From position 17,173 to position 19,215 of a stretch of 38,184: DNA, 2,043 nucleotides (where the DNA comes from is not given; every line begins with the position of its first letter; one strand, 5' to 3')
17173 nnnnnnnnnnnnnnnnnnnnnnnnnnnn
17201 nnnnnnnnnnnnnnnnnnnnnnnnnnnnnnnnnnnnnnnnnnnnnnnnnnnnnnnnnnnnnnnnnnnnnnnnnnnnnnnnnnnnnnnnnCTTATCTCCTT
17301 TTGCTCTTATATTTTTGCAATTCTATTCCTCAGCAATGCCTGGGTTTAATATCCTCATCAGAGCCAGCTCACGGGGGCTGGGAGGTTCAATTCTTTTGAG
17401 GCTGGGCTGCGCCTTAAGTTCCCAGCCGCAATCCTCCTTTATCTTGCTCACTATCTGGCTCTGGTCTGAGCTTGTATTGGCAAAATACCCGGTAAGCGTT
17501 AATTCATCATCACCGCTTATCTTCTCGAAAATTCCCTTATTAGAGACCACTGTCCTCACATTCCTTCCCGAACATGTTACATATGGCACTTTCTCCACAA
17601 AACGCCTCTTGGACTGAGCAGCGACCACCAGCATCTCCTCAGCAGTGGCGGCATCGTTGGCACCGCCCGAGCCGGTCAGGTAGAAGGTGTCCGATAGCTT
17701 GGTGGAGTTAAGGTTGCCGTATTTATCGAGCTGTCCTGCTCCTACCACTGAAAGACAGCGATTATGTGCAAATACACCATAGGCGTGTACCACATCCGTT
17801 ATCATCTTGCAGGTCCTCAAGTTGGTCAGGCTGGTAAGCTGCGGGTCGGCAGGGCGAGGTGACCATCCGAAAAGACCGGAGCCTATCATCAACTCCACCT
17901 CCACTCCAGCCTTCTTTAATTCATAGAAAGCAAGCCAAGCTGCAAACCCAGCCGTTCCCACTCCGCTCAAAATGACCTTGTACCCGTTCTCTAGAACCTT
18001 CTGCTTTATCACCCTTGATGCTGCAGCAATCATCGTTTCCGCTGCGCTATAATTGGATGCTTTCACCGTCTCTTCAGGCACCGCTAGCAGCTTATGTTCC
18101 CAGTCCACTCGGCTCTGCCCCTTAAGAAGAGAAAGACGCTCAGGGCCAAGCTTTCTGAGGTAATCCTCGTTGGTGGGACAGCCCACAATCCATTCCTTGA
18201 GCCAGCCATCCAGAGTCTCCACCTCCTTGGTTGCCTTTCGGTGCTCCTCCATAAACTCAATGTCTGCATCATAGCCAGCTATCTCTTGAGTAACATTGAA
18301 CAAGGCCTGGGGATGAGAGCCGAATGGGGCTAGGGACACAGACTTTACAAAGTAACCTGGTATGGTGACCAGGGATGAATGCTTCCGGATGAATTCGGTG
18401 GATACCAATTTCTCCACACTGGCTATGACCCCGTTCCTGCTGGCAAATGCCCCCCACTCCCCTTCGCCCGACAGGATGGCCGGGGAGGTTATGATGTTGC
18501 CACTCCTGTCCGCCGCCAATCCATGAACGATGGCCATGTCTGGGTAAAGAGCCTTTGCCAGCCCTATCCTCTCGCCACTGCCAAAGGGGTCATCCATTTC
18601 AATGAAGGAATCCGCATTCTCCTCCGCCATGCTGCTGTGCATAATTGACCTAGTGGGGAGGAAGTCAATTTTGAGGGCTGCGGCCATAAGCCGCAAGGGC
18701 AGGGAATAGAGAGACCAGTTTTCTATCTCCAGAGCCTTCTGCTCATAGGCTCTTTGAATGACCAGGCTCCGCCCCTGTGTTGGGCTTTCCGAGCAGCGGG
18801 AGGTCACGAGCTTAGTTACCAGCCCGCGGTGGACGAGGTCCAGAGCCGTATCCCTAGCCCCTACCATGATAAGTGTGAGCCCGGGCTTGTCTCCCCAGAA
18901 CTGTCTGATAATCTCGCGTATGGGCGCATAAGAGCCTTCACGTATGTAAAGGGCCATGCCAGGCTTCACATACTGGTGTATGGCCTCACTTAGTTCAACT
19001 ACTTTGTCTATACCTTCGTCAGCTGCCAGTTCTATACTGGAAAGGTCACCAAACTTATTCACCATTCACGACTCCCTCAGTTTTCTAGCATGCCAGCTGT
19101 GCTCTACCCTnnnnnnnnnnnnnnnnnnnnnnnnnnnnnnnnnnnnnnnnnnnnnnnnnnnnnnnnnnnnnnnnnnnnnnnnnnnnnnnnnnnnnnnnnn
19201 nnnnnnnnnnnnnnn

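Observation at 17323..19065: Fused GctAB-like CoA-transferase-fold protein lacks the catalytic glutamate: possible IpdAB-like ring-cleaving hydrolase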

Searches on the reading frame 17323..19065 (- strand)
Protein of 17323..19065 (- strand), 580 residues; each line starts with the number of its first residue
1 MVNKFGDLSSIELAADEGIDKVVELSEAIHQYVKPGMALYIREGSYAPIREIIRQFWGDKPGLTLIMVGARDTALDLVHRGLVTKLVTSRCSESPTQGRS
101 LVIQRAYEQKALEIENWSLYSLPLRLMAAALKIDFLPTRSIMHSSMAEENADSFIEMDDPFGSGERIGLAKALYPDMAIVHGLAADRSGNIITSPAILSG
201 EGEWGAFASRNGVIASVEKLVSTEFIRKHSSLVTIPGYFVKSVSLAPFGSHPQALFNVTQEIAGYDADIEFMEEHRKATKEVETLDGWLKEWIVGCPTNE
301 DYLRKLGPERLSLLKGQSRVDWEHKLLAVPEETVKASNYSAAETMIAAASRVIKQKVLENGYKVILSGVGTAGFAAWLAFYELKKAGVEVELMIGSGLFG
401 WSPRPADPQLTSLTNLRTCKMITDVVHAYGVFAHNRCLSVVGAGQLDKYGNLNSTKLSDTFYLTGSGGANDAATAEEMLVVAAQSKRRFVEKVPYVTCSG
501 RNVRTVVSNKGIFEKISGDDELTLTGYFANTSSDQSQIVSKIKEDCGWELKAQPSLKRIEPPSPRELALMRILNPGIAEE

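Call 5: search_protein_families(library=pfam, proteins=[window:17323-19065:-], max_evalue=0.01)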
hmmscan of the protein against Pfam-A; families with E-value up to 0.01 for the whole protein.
window:17323-19065:- (580 aa): 1 family
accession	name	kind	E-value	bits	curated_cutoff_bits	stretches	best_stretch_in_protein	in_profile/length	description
PF01144.29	CoA_trans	-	3.6e-17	62.9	23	1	24-244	3-215/217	Coenzyme A transferase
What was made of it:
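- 18121..19005 (-): N-terminal (GctA-like, alpha) domain, residues about 21-315. Pfam CoA_trans residues 24-244 (call 5).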

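Call 6: search_protein_families(library=ncbifam, proteins=[window:17323-19065:-], max_evalue=0.01)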
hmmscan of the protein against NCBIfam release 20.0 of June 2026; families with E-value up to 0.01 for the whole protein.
window:17323-19065:- (580 aa): 2 families
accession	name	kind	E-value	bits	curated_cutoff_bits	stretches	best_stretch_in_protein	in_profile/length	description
TIGR02429.1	pcaI_scoA_fam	subfamily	0.00059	19.2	128.5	1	76-243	64-216/222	3-oxoacid CoA-transferase subunit A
TIGR01584.1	citF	equivalog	0.008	14.9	501.45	0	429-512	338-425/492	citrate lyase subunit alpha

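Call 7: search_solved_structures(query=window:17323-19065:-, max_evalue=1, show_alignments=4)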
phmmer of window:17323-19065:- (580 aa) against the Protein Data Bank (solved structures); distinct sequences matched with E-value up to 1: 13.
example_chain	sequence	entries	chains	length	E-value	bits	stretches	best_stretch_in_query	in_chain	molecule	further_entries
1poi_A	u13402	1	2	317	2.4e-20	75.8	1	21-315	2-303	GLUTACONATE COENZYME A-TRANSFERASE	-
1poi_B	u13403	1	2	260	5.1e-13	51.6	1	357-500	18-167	GLUTACONATE COENZYME A-TRANSFERASE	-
5mzw_A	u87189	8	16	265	9.7e-10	40.8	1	102-254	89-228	Glutaconate CoA-transferase family, subunit A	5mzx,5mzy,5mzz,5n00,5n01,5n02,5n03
4eu9_A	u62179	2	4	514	0.0016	20.2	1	396-486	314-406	Succinyl-CoA:acetate coenzyme A transferase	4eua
4eud_A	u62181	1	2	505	0.0018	20.1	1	397-486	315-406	Succinyl-CoA:acetate coenzyme A transferase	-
4eu8_A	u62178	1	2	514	0.0019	20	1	397-486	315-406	Succinyl-CoA:acetate coenzyme A transferase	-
4eu3_A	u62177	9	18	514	0.0019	20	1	397-486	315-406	Succinyl-CoA:acetate coenzyme A transferase | Succinyl-CoA:acetate CoA-transferase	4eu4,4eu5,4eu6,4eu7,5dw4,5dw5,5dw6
6coj_A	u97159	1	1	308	0.0023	19.7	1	20-284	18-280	Probable CoA-transferase alpha subunit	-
4eub_A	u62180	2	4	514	0.0026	19.6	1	397-486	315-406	Succinyl-CoA:acetate coenzyme A transferase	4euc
6co6_A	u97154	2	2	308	0.0034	19.1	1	20-284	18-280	Probable CoA-transferase alpha subunit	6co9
5ddk_A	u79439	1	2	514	0.0045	18.8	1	397-486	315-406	Acetyl-CoA hydrolase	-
3dlx_A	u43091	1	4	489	0.13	14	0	437-524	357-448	Succinyl-CoA:3-ketoacid-coenzyme A transferase 1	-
2g39_A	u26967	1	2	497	0.25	13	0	441-485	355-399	Acetyl-CoA hydrolase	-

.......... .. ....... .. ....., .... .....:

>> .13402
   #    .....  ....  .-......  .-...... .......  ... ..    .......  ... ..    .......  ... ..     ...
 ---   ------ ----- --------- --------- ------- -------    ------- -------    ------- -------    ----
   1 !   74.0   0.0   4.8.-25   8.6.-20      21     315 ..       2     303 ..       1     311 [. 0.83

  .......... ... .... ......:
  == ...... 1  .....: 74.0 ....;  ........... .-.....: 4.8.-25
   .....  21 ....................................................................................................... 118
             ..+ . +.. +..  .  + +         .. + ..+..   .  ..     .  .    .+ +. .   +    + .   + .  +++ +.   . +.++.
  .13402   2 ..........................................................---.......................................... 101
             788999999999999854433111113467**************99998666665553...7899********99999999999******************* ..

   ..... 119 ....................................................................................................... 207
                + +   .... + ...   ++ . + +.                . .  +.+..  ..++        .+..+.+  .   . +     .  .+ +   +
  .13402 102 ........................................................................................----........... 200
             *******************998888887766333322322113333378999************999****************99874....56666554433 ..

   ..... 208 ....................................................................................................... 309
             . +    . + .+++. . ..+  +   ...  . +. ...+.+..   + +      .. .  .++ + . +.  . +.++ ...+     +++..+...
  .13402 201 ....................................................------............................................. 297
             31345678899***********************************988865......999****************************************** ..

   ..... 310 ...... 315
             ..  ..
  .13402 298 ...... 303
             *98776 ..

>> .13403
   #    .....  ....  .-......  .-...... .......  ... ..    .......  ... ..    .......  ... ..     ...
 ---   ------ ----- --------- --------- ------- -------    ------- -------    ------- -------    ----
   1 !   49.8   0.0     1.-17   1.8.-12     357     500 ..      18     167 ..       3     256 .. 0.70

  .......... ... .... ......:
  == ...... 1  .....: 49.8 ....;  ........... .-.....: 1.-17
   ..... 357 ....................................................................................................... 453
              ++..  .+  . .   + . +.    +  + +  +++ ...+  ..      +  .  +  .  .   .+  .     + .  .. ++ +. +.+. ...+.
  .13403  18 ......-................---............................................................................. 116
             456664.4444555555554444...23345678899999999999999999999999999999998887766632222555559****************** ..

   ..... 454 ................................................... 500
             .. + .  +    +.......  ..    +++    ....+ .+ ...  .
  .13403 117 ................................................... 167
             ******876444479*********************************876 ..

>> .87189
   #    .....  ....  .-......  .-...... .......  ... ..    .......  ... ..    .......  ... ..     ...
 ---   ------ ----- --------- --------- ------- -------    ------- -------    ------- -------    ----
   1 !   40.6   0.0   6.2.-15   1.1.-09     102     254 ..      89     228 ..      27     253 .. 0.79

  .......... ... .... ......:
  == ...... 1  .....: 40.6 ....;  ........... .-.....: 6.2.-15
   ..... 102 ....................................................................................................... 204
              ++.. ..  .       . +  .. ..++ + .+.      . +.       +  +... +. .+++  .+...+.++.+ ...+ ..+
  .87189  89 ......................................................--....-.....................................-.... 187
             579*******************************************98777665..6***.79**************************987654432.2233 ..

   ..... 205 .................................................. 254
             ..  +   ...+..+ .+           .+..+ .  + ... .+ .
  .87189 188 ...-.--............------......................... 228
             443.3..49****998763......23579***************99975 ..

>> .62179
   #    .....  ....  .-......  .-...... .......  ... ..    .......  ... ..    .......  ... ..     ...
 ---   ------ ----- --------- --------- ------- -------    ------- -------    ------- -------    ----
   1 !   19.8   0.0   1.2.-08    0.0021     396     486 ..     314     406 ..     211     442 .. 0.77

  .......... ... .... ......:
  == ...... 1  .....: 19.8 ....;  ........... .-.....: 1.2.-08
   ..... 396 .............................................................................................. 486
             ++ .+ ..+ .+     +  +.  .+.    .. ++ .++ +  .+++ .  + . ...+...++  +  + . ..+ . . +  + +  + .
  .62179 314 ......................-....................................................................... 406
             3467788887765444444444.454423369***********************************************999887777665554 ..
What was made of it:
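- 18121..19005 (-): GctA 1poi_A aligned over residues 21-315 (call 7).
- On Family I CoA-transferase (ping-pong), Gct branch: 'ALYIRE----GSYAP' carries a deletion relative to GctA '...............' (call 7).
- Checked: The halves match the two subunits of A. fermentans glutaconate CoA-transferase: phmmer gives GctA 1poi_A E=2.4e-20 and GctB 1poi_B E=5e-13 (call 7).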

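Call 11: find_homologous_proteins(query=window:17323-19065:-, max_evalue=0.00001)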
Query window:17323-19065:- (580 aa): 500 proteins with E <= 0.00001 among 8000 candidates; the best 120 are listed.
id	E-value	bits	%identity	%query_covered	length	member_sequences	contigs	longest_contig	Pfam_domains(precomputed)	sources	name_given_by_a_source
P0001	0.0e+0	1282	98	100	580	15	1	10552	PF01144.30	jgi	-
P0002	3.7e-293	991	74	100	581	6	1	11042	PF01144.30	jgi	-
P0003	1.3e-261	887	67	100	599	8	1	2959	PF01144.30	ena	-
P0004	1.4e-253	861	64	99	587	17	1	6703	PF01144.30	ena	-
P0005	5.0e-249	846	63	99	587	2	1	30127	PF01144.30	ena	-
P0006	7.8e-248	842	63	99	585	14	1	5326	PF01144.30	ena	-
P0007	6.4e-247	839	62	99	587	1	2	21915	PF01144.30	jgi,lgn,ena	jgi:acyl CoA:acetate/3-ketoacid CoA transferase alpha subunit/acyl CoA:acetate/3-ketoacid CoA transf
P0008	5.0e-245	832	63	98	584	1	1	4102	PF01144.30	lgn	-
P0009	1.1e-244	831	62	99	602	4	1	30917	PF01144.30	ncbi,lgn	-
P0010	1.2e-243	828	62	97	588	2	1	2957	PF01144.30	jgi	-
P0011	1.4e-243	828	62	99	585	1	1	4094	PF01144.30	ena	-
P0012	4.0e-243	826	61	99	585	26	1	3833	PF01144.30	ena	-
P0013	2.2e-240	817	62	99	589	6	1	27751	PF01144.30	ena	-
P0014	4.2e-240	816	62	99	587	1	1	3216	PF01144.30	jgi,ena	-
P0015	6.0e-240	816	61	99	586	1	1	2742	PF01144.30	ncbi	-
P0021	3.2e-228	777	60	98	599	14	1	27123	PF01144.30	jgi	-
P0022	8.0e-224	762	57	98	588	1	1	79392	PF01144.30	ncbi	-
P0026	7.3e-195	667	54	97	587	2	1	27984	PF01144.30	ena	-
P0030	4.8e-184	631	52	95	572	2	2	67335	PF01144.30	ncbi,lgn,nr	ncbi:MAG: CoA-transferase [Thermodesulfobacteriota bacterium]|nr:CoA-transferase [Thermodesulfobacte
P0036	2.6e-178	612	50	99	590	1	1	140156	PF01144.30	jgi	jgi:acyl CoA:acetate/3-ketoacid CoA transferase alpha subunit/acyl CoA:acetate/3-ketoacid CoA transf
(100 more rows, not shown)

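Call 15: find_encoding_contigs(protein=window:17323-19065:-, flank=10000, max_places=4)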
Protein window:17323-19065:- (580 aa): 3 contigs read that carry it; 3 places shown.
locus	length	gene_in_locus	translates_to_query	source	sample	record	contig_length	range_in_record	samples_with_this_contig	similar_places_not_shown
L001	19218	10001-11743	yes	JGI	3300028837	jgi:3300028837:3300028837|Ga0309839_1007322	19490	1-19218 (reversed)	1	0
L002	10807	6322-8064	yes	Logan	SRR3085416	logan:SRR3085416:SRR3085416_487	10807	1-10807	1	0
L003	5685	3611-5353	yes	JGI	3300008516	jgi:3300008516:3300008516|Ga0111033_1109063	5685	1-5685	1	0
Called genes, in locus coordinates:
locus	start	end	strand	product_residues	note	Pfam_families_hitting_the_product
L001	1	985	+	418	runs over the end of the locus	?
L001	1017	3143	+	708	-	PF02629:CoA_binding, PF13380:CoA_binding_2, PF13607:Succ_CoA_lig, PF19045:Ligase_CoA_2, PF13549:ATP-grasp_5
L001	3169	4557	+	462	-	PF01979:Amidohydro_1, PF07969:Amidohydro_3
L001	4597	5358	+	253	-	PF00378:ECH_1, PF16113:ECH_2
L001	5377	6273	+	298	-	PF00795:CN_hydrolase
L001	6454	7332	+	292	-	PF00941:FAD_binding_5, PF03450:CO_deh_flav_C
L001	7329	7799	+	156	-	PF13085:Fer2_3 (weak), PF00111:Fer2, PF01799:Fer2_2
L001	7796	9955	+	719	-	PF01315:Ald_Xan_dh_C, PF02738:MoCoBD_1, PF20256:MoCoBD_2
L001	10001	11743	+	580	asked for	PF01144:CoA_trans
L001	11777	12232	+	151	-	PF06240:COXG, PF10604:Polyketide_cyc2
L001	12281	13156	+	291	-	PF00378:ECH_1, PF16113:ECH_2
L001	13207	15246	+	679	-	PF00724:Oxidored_FMN, PF01266:DAO (faint), PF13434:Lys_Orn_oxgnase (faint), PF07992:Pyr_redox_2, PF12831:FAD_oxidored (weak), PF13450:NAD_binding_8 (weak), PF13738:Pyr_redox_3, PF00070:Pyr_redox (weak), +2 more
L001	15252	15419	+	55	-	-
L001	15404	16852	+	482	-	PF02629:CoA_binding, PF13380:CoA_binding_2, PF13607:Succ_CoA_lig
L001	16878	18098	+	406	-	PF02515:CoA_transf_3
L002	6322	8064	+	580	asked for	PF01144:CoA_trans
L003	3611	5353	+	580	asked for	PF01144:CoA_trans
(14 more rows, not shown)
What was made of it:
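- Checked: Two base changes separate GGC from a Glu codon, and the same protein sequence was found on three further assembled contigs (call 15).
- Tried and rejected: The identical protein was found on three further contigs (call 15).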

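Call 19: find_encoding_contigs(protein=P0022, flank=10000, max_places=2)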
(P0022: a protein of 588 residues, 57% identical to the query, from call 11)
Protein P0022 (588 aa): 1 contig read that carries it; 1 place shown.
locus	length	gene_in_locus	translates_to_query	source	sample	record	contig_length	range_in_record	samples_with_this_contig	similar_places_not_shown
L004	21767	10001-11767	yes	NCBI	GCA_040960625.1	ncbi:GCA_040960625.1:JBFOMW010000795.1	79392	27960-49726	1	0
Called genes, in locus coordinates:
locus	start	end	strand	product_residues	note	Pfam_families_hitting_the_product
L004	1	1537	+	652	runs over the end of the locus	PF16177:ACAS_N, PF00501:AMP-binding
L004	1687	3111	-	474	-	PF00158:Sigma54_activat, PF14532:Sigma54_activ_2, PF00004:AAA (weak), PF07728:AAA_5 (weak), PF25601:AAA_lid_14, PF02954:HTH_8, PF18024:HTH_50 (weak)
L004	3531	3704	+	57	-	-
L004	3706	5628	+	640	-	PF02730:AFOR_N, PF01314:AFOR_C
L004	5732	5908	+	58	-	-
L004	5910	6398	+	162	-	PF12797:Fer4_2 (faint), PF12837:Fer4_6 (faint), PF13237:Fer4_10 (faint), PF13484:Fer4_16 (faint), PF13247:Fer4_11, PF12838:Fer4_7 (weak), PF13187:Fer4_9 (weak), PF00037:Fer4, +4 more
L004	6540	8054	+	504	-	PF20695:UbiD_N, PF01977:UbiD, PF20696:UbiD_C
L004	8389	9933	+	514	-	PF20695:UbiD_N, PF01977:UbiD, PF20696:UbiD_C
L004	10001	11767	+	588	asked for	PF01144:CoA_trans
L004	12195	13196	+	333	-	PF03480:DctP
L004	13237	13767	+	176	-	PF04290:DctQ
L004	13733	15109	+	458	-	PF06808:DctM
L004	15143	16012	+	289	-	PF05853:BKACE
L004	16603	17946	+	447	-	PF00682:HMGL-like, PF02436:PYC_OADA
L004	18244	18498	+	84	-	PF03401:TctC (weak)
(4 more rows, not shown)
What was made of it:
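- P0022 lies with three UbiD decarboxylases (call 19).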

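Call 20: find_encoding_contigs(protein=P0030, flank=10000, max_places=2)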
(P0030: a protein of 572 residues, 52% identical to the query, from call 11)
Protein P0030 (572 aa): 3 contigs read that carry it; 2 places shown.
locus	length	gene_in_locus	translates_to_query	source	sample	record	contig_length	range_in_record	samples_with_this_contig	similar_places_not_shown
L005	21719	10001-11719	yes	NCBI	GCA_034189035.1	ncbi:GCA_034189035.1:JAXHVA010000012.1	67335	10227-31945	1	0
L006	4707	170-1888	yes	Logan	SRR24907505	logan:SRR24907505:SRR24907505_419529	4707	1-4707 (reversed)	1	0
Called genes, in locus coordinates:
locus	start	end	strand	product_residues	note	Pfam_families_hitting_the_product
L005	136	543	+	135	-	-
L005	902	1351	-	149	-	PF13576:Pentapeptide_3 (faint), PF00805:Pentapeptide (weak), PF13599:Pentapeptide_4 (weak), PF00805:Pentapeptide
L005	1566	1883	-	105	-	-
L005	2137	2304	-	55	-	-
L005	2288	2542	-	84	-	-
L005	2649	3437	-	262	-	PF04471:Mrr_cat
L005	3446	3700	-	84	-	-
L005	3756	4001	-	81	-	-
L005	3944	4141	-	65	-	-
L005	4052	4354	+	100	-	-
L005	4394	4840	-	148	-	-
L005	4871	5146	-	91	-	-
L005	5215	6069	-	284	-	-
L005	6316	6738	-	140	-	PF01850:PIN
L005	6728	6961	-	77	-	PF19891:DUF6364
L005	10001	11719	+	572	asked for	PF01144:CoA_trans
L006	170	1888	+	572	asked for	PF01144:CoA_trans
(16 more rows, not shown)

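Call 21: find_encoding_contigs(protein=P0005, flank=10000, max_places=1)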
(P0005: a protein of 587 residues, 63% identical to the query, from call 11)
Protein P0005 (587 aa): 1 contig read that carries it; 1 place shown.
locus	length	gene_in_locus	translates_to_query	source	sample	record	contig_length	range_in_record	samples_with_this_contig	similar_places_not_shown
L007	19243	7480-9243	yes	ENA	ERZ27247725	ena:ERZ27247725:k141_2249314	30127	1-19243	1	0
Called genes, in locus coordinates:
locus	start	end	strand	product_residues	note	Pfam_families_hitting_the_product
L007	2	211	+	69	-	?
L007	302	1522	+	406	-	PF02515:CoA_transf_3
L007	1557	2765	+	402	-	PF02515:CoA_transf_3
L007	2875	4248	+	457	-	PF01979:Amidohydro_1, PF07969:Amidohydro_3 (weak)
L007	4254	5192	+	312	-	PF00795:CN_hydrolase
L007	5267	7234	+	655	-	PF00724:Oxidored_FMN, PF01266:DAO (faint), PF13450:NAD_binding_8 (faint), PF01262:AlaDh_PNT_C (faint), PF03486:HI0933_like (weak), PF07992:Pyr_redox_2, PF13738:Pyr_redox_3, PF00070:Pyr_redox, +1 more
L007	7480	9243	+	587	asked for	PF01144:CoA_trans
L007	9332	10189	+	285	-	PF00941:FAD_binding_5, PF03450:CO_deh_flav_C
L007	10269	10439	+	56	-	-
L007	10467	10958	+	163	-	PF00111:Fer2, PF01799:Fer2_2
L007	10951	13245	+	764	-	PF01315:Ald_Xan_dh_C, PF02738:MoCoBD_1, PF20256:MoCoBD_2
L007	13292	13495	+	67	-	-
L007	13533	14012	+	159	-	PF00111:Fer2, PF01799:Fer2_2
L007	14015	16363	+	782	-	PF01315:Ald_Xan_dh_C, PF02738:MoCoBD_1, PF20256:MoCoBD_2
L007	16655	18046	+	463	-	PF01180:DHO_dh (weak)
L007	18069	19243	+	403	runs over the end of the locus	PF16868:NMT1_3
